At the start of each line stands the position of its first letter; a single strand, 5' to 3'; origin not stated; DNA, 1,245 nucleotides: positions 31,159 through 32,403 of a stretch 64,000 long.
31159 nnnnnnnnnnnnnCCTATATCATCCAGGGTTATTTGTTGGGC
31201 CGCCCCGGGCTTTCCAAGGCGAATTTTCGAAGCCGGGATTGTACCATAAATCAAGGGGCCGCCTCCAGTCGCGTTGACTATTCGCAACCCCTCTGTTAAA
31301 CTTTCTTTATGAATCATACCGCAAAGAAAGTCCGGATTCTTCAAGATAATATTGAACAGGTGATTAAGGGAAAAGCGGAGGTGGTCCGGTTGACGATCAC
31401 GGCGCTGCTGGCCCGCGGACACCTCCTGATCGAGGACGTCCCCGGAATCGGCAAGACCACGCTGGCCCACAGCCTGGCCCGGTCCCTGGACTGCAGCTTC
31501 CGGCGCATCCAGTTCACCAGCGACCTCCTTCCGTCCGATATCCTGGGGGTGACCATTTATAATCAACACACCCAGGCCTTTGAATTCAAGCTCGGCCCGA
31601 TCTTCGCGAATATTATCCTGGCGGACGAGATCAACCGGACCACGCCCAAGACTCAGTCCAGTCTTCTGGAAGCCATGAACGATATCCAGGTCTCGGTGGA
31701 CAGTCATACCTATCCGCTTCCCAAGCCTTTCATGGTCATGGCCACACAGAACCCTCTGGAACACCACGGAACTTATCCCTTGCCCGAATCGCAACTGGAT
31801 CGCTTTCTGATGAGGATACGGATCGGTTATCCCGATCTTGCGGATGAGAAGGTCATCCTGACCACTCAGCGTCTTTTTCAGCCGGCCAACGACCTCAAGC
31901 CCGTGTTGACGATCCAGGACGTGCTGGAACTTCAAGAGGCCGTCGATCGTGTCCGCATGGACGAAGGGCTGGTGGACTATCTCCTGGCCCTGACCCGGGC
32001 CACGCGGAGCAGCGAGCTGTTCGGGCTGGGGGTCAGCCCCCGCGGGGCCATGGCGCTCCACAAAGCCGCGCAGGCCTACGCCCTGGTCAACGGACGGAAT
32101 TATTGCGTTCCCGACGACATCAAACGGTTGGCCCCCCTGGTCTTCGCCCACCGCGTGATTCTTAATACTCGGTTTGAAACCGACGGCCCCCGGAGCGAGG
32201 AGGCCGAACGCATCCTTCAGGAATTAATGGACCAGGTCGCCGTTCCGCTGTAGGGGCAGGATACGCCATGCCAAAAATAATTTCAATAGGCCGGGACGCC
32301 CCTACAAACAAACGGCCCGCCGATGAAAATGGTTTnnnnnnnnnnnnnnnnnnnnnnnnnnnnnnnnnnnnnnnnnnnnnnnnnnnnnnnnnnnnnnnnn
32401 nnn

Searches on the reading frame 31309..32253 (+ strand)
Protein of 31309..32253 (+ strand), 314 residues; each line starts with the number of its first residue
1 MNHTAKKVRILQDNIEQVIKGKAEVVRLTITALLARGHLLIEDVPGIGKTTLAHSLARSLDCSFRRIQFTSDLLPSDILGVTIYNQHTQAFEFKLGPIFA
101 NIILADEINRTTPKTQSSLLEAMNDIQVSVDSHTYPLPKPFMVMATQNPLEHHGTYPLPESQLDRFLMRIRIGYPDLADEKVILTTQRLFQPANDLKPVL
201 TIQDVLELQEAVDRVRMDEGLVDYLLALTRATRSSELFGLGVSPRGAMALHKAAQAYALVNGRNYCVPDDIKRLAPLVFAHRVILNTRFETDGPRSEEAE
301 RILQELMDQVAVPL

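Call 82: search_protein_families(library=pfam, proteins=[window:31309-32253:+], max_evalue=0.00001)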
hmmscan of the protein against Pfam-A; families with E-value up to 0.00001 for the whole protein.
window:31309-32253:+ (314 aa): 6 families
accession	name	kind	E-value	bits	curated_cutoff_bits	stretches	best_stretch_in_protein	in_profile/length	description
PF07726.17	AAA_3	-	5.3e-64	214.4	27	1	38-168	1-131/131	ATPase family associated with various cellular activities (AAA)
PF17863.7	AAA_lid_2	-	6.8e-23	80.6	22.7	1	230-305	1-73/74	AAA lid domain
PF07728.20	AAA_5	-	9.6e-14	52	22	1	44-166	7-139/139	AAA domain (dynein-related subfamily)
PF20030.5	bpMoxR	-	5e-10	39.2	27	1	8-178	3-172/205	MoxR domain in the MoxR-vWA-beta-propeller ternary systems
PF00004.35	AAA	-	8.4e-08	33.2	21.2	1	44-172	6-129/131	ATPase family associated with various cellular activities (AAA)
PF05496.18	RuvB_N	-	3.3e-06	27.4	27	0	35-130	32-115/159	Holliday junction DNA helicase RuvB P-loop domain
